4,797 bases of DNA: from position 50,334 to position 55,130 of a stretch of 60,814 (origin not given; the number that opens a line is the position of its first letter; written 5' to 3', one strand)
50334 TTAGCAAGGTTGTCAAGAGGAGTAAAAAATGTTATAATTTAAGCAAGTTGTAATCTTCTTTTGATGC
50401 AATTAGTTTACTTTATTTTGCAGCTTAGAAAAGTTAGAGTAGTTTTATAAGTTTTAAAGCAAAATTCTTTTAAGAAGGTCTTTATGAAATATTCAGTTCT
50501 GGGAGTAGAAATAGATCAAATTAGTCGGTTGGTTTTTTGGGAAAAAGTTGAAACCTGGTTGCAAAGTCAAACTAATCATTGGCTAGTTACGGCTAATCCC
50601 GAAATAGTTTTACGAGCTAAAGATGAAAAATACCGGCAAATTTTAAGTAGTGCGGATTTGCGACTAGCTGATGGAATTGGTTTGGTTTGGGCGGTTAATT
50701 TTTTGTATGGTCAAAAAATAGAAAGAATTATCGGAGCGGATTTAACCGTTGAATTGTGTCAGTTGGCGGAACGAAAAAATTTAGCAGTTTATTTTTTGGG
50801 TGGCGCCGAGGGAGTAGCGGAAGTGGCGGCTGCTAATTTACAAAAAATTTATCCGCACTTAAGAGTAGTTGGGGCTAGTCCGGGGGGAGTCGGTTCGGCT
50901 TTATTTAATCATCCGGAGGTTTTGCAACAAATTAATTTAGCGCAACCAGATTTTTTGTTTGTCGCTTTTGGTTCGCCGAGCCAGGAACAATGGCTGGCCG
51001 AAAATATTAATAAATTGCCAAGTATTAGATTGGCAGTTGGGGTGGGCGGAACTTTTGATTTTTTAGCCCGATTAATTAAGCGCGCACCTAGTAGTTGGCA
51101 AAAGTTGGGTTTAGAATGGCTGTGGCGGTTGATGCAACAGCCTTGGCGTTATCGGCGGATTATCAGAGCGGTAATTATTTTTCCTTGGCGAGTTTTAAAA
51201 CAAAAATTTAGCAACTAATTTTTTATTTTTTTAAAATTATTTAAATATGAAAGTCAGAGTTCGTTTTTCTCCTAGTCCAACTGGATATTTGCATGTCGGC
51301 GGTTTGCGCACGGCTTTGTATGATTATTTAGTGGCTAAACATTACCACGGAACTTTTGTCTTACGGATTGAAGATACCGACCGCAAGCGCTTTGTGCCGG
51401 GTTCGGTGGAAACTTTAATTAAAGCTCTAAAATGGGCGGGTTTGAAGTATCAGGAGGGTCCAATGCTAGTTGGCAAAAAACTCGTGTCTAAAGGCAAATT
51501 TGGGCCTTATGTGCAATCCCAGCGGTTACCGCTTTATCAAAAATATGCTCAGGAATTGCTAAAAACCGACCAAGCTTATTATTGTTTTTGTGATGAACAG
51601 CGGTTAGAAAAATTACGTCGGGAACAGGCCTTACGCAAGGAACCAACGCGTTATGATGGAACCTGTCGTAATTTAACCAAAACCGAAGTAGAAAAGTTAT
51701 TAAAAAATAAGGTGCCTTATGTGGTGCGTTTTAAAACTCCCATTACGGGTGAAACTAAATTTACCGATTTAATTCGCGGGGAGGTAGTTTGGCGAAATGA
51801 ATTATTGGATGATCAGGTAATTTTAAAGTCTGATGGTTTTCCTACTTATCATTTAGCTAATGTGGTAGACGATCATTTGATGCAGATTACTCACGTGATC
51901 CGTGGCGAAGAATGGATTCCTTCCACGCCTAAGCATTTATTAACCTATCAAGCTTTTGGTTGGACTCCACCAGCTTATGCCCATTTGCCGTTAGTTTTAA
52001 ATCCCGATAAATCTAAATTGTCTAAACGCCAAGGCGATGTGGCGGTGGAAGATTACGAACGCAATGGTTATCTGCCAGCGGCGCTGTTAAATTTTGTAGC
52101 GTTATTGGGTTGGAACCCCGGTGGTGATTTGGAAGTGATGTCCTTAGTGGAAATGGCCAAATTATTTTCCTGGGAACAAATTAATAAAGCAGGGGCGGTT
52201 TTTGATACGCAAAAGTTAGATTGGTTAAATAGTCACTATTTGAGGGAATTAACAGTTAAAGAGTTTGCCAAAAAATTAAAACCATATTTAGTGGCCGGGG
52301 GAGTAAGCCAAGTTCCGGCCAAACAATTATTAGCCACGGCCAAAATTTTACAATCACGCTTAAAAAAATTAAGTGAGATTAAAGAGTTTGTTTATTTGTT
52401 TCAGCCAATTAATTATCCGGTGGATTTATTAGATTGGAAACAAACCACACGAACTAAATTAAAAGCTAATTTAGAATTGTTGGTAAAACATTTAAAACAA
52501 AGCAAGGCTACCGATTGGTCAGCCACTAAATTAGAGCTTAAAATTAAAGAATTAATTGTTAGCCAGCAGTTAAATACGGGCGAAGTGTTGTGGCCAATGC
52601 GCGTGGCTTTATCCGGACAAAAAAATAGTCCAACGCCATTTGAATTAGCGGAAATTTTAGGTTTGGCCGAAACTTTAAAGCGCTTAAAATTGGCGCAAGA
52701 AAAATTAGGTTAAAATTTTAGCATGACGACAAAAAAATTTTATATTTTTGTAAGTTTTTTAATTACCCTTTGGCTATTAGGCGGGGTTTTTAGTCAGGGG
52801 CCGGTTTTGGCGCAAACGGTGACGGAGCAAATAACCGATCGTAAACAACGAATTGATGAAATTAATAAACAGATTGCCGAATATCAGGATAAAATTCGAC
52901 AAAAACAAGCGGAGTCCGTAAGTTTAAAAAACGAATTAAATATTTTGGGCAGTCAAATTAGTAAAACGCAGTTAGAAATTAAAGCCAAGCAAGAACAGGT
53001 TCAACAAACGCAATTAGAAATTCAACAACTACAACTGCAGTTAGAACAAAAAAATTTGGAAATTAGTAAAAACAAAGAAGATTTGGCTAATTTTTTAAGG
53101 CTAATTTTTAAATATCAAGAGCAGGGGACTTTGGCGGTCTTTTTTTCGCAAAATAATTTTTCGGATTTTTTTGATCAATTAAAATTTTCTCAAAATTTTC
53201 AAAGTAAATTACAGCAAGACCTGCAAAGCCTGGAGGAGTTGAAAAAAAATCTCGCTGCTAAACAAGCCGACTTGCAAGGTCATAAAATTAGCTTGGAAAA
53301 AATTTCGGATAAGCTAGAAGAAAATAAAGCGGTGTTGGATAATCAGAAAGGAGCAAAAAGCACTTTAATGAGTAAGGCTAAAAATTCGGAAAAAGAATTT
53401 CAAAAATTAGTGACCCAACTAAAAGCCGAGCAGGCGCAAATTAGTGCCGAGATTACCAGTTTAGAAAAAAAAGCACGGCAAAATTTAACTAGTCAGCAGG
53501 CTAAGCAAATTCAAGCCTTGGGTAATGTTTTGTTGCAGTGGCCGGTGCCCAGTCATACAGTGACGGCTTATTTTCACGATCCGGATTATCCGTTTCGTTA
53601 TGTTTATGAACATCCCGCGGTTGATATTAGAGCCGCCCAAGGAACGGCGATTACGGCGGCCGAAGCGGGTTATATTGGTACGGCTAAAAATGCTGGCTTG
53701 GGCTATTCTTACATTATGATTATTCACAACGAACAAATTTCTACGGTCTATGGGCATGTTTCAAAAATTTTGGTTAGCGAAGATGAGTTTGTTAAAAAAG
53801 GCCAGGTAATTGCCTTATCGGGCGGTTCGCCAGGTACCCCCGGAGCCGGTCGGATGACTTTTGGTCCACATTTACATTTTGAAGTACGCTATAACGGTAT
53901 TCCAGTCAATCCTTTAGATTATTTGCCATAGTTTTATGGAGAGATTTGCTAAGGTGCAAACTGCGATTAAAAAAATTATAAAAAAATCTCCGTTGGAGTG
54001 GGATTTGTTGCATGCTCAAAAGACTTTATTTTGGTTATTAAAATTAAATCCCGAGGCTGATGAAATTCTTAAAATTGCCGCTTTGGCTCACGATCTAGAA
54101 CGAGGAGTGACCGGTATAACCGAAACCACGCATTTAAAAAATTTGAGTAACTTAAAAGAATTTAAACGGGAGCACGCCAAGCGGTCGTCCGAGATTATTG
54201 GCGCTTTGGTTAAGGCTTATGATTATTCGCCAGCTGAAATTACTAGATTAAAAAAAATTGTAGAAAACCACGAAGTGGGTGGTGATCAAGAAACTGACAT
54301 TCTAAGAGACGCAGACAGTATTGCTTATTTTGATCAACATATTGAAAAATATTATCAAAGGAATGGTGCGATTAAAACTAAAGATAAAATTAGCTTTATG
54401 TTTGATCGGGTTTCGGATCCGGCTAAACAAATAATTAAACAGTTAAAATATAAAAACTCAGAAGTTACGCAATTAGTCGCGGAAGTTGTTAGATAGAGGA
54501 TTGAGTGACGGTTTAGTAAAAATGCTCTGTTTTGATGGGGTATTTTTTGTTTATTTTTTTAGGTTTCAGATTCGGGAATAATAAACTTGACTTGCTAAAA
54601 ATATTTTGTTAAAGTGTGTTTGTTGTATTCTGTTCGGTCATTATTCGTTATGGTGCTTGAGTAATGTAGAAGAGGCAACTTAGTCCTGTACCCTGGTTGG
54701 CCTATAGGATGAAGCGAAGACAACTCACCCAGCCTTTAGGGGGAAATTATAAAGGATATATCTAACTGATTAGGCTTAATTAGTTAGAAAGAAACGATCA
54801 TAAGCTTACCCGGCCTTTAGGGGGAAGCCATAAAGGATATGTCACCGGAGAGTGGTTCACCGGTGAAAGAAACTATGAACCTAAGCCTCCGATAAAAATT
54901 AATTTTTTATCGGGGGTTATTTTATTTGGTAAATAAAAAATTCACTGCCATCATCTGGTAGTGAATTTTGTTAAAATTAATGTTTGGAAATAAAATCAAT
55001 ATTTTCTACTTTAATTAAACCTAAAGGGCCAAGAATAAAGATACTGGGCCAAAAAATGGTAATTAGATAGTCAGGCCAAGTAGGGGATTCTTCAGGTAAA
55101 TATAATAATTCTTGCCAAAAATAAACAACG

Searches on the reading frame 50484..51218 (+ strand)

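Call 43: search_protein_families(library=pfam, proteins=[window:50484-51218:+], max_evalue=0.001)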
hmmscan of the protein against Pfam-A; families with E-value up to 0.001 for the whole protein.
window:50484-51218:+ (244 aa): 1 family
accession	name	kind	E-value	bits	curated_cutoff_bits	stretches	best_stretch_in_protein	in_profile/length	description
PF03808.19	Glyco_tran_WecG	-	1.5e-55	188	27.4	1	57-226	1-167/168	Glycosyl transferase WecG/TagA/CpsF family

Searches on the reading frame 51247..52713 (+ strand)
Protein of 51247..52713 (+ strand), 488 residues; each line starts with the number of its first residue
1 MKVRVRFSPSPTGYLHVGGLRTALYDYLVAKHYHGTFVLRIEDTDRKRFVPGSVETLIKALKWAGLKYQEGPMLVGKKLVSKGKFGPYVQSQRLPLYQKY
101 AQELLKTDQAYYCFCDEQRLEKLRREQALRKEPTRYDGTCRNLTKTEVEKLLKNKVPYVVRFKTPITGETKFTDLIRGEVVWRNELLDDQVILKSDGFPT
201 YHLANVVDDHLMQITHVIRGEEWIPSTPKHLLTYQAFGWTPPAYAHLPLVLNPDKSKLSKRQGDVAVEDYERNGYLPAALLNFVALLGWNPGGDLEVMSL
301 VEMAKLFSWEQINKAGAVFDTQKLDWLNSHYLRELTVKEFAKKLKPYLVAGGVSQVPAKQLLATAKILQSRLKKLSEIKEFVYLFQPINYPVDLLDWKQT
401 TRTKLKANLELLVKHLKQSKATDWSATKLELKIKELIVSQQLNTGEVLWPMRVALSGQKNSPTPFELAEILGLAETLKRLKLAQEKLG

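Call 43: search_protein_families(library=pfam, proteins=[window:51247-52713:+], max_evalue=0.001)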
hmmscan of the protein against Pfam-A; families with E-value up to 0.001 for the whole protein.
window:51247-52713:+ (488 aa): 2 families
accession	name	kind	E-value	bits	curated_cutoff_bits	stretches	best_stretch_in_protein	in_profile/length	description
PF00749.27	tRNA-synt_1c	-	6.4e-103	344.4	23.4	1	2-326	1-314/314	tRNA synthetases class I (E and Q), catalytic domain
PF19269.4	Anticodon_2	-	1e-25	91.2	23.6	1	339-482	1-139/141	Anticodon binding domain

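Call 52: find_homologous_proteins(query=window:51247-52713:+, max_evalue=1e-60)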
Query window:51247-52713:+ (488 aa): 8000 proteins with E <= 1e-60 among 8000 candidates; the best 120 are listed.
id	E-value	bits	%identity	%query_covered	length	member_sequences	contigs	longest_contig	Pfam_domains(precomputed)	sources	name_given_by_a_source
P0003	0.0e+0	1106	100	100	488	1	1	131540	PF19269.5,PF00749.28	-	-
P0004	1.1e-233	794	72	100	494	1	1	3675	PF19269.5,PF00749.28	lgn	-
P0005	5.9e-221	752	65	99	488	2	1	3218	PF19269.5,PF00749.28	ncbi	-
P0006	2.9e-177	608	57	100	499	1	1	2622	PF19269.5,PF00749.28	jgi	jgi:glutamyl-tRNA synthetase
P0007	5.2e-176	604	55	100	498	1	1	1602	PF19269.5,PF00749.28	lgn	-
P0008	2.4e-175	602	55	100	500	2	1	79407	PF19269.5,PF00749.28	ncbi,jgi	ncbi:MAG: glutamate--tRNA ligase [Patescibacteria group bacterium]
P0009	2.6e-174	599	57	100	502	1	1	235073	PF19269.5,PF00749.28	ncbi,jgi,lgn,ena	ncbi:MAG: glutamate--tRNA ligase [Patescibacteria group bacterium]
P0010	3.0e-174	598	55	100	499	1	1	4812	PF19269.5,PF00749.28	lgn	-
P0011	3.7e-174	598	57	99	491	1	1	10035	PF19269.5,PF00749.28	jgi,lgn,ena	-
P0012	5.1e-174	598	54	100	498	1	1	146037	PF19269.5,PF00749.28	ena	-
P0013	6.8e-174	597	56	100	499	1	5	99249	PF19269.5,PF00749.28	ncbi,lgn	-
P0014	1.2e-173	596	55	99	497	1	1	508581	PF19269.5,PF00749.28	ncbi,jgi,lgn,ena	ncbi:MAG: glutamate--tRNA ligase [Patescibacteria group bacterium]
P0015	1.8e-173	596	56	99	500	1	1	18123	PF19269.5,PF00749.28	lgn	-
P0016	2.2e-173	595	56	99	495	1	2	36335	PF19269.5,PF00749.28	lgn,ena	-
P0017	2.5e-173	595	55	99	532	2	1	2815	PF19269.5,PF00749.28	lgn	-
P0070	7.6e-168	577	56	100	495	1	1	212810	PF19269.5,PF00749.28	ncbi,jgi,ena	ncbi:MAG: glutamate--tRNA ligase [Candidatus Buchananbacteria bacterium]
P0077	1.3e-167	577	54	100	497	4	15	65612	PF19269.5,PF00749.28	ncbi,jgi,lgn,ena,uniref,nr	ncbi:MAG: glutamate--tRNA ligase [Candidatus Buchananbacteria bacterium RIFCSPHIGHO2_02_FULL_40_13]|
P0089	5.2e-167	574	55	100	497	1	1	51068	PF19269.5,PF00749.28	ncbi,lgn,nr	ncbi:MAG: glutamate--tRNA ligase [Candidatus Buchananbacteria bacterium]|nr:glutamate--tRNA ligase [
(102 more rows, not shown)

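Call 54: find_encoding_contigs(protein=P0070, flank=10000, max_places=3)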
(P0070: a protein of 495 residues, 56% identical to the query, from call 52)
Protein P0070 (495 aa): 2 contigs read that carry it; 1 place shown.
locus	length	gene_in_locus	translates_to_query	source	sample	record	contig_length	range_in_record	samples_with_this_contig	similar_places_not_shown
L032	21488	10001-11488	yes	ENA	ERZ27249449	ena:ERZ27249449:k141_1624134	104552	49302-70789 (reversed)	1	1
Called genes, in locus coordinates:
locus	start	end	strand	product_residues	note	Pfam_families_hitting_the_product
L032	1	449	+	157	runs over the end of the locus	-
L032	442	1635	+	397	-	PF04055:Radical_SAM (weak)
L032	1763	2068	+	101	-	PF00829:Ribosomal_L21p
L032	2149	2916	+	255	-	PF00535:Glycos_transf_2, PF10111:Glyco_tranf_2_2 (faint), PF13641:Glyco_tranf_2_3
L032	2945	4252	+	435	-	-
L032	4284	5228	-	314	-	PF00551:Formyl_trans_N, PF02911:Formyl_trans_C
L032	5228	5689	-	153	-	PF01327:Pep_deformylase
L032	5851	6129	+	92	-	-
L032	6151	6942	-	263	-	PF02900:LigB, PF01875:Memo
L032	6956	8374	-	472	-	-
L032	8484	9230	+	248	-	-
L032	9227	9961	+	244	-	PF03808:Glyco_tran_WecG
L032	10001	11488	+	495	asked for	PF00749:tRNA-synt_1c, PF19269:Anticodon_2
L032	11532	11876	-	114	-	-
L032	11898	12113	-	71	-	-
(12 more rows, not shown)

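Call 55: find_encoding_contigs(protein=P0009, flank=10000, max_places=3)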
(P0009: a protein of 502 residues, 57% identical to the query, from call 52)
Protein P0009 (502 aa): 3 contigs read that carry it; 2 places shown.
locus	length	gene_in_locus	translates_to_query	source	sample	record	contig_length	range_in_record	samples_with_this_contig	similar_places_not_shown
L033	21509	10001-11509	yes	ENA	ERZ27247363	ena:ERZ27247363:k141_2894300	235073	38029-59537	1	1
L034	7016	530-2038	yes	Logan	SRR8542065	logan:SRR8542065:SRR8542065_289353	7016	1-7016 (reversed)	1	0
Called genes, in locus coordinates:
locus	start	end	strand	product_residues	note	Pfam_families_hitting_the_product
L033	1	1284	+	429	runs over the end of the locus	-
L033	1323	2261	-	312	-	PF00551:Formyl_trans_N, PF02911:Formyl_trans_C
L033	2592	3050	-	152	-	PF01327:Pep_deformylase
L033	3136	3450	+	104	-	-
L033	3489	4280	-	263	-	PF02900:LigB, PF01875:Memo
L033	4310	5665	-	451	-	-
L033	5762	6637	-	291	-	PF04055:Radical_SAM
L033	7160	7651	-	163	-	-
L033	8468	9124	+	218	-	-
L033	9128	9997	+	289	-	PF03808:Glyco_tran_WecG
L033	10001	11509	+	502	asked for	PF00749:tRNA-synt_1c, PF19269:Anticodon_2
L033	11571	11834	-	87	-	-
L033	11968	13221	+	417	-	PF01551:Peptidase_M23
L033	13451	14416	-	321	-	PF13102:Phage_int_SAM_5 (weak), PF02899:Phage_int_SAM_1, PF00589:Phage_integrase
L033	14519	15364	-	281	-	PF03799:FtsQ_DivIB_C (faint)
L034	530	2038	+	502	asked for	PF00749:tRNA-synt_1c, PF19269:Anticodon_2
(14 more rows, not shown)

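Call 56: find_encoding_contigs(protein=P0077, flank=10000, max_places=4)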
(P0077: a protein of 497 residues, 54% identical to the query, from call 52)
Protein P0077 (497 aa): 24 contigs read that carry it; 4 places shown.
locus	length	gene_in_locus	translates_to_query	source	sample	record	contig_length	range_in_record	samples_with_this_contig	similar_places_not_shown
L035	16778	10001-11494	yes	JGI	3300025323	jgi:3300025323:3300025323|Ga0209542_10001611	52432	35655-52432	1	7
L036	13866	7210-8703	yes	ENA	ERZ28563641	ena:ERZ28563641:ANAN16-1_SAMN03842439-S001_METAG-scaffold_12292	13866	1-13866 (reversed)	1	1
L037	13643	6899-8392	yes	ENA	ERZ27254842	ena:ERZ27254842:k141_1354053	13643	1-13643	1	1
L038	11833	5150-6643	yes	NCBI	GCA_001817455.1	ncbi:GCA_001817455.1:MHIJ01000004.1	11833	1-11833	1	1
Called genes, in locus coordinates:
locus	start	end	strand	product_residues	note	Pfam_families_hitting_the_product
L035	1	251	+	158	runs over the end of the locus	PF13489:Methyltransf_23 (weak)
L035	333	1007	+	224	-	PF01479:S4, PF00849:PseudoU_synth_2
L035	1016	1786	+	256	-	PF00535:Glycos_transf_2, PF13641:Glyco_tranf_2_3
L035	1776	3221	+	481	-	PF04932:Wzy_C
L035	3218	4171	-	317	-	PF00551:Formyl_trans_N, PF02911:Formyl_trans_C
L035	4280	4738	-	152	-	PF01327:Pep_deformylase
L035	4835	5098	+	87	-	-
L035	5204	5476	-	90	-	-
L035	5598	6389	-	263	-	PF02900:LigB, PF01875:Memo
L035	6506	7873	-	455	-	-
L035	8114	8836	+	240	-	-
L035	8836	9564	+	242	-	PF03808:Glyco_tran_WecG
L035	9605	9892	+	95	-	-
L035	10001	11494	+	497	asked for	PF00749:tRNA-synt_1c, PF19269:Anticodon_2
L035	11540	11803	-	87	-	-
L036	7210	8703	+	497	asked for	PF00749:tRNA-synt_1c, PF19269:Anticodon_2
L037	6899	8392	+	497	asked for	PF00749:tRNA-synt_1c, PF19269:Anticodon_2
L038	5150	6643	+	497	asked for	PF00749:tRNA-synt_1c, PF19269:Anticodon_2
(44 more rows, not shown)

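Call 57: find_encoding_contigs(protein=P0089, flank=10000, max_places=2)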
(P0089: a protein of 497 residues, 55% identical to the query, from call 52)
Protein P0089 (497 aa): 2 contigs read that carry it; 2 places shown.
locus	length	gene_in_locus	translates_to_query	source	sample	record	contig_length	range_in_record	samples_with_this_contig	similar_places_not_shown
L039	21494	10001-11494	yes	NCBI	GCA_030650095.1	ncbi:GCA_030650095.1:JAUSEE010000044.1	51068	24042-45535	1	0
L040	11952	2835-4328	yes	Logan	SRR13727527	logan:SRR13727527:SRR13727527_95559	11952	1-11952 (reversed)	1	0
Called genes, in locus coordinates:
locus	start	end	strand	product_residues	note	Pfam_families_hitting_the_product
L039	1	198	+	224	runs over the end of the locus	PF01479:S4, PF13275:S4_2 (weak), PF00849:PseudoU_synth_2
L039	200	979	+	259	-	PF00535:Glycos_transf_2, PF13641:Glyco_tranf_2_3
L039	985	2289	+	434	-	-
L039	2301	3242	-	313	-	PF00551:Formyl_trans_N, PF02911:Formyl_trans_C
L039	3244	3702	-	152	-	PF01327:Pep_deformylase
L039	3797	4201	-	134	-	-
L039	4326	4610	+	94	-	-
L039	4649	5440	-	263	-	PF02900:LigB, PF01875:Memo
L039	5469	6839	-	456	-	-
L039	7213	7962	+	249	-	-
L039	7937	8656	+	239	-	PF03808:Glyco_tran_WecG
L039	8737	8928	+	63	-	-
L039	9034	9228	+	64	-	-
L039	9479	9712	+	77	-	-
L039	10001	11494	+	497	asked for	PF00749:tRNA-synt_1c, PF19269:Anticodon_2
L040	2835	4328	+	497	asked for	PF00749:tRNA-synt_1c, PF19269:Anticodon_2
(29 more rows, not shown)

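Call 58: find_encoding_contigs(protein=P0013, flank=10000, max_places=3)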
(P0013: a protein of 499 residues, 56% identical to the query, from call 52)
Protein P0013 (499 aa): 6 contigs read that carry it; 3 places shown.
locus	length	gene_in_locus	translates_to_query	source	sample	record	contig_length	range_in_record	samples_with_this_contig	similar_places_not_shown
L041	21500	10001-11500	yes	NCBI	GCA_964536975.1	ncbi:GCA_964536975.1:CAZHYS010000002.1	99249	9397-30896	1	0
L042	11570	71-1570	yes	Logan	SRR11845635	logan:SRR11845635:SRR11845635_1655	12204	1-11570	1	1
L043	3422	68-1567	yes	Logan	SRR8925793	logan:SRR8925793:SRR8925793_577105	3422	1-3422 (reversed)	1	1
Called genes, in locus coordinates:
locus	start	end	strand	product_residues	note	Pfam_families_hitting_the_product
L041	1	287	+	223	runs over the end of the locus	PF01479:S4, PF22421:SYY_C-terminal (faint), PF00849:PseudoU_synth_2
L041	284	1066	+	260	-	PF00535:Glycos_transf_2, PF13641:Glyco_tranf_2_3, PF13712:Glyco_tranf_2_5 (faint), PF13632:Glyco_trans_2_3 (faint)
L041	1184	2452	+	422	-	PF01901:O_anti_polymase (faint)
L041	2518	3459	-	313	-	PF00551:Formyl_trans_N, PF02911:Formyl_trans_C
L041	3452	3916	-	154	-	PF01327:Pep_deformylase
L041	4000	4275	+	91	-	-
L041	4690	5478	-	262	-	PF02900:LigB, PF01875:Memo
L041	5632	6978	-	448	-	-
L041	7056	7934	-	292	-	PF13353:Fer4_12 (weak), PF04055:Radical_SAM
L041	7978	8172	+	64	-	-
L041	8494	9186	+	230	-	-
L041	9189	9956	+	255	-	PF03808:Glyco_tran_WecG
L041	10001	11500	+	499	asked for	PF00749:tRNA-synt_1c, PF19269:Anticodon_2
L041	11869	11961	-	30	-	-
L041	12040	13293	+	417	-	PF01551:Peptidase_M23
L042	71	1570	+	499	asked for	PF00749:tRNA-synt_1c, PF19269:Anticodon_2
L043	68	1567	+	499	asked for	PF00749:tRNA-synt_1c, PF19269:Anticodon_2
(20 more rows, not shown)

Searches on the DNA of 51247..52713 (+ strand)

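Call 71: search_rna_families(sources=[L032, L033, L035, L039, L041], threshold=gathering)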
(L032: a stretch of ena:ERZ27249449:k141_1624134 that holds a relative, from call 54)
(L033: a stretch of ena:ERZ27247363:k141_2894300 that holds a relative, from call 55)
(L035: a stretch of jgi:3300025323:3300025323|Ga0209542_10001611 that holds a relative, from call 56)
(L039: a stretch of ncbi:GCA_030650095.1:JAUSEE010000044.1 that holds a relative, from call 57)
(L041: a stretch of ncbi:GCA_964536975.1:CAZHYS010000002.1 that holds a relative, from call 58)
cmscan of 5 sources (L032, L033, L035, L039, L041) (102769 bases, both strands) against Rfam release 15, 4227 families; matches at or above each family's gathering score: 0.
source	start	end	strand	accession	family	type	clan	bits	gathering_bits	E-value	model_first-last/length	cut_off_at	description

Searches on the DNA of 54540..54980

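Call 91: search_rna_families(source=window, start=54540, end=54980, threshold=evalue, max_evalue=5)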
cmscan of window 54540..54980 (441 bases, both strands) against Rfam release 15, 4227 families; matches with E-value up to 5: 4.
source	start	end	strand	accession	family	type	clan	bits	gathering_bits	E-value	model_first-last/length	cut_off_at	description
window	54883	54972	+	RF02450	ncr1175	Gene; sRNA;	-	25.9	60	0.014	1-110/110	no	Bacillus sRNA ncr1175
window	54803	54953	-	RF02578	tsr25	Gene; sRNA;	-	17.8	63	0.15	1-181/181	no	S. aureus tsr25 small RNA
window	54877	54969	-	RF02322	TtnuHACA15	Gene; snRNA; snoRNA; HACA-box;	-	16.3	100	3.4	1-117/117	no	Tetrahymena snoRNA TtnuHACA15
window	54864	54942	+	RF02111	IS009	Gene;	-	11.9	117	1.7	1-199/199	no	IS009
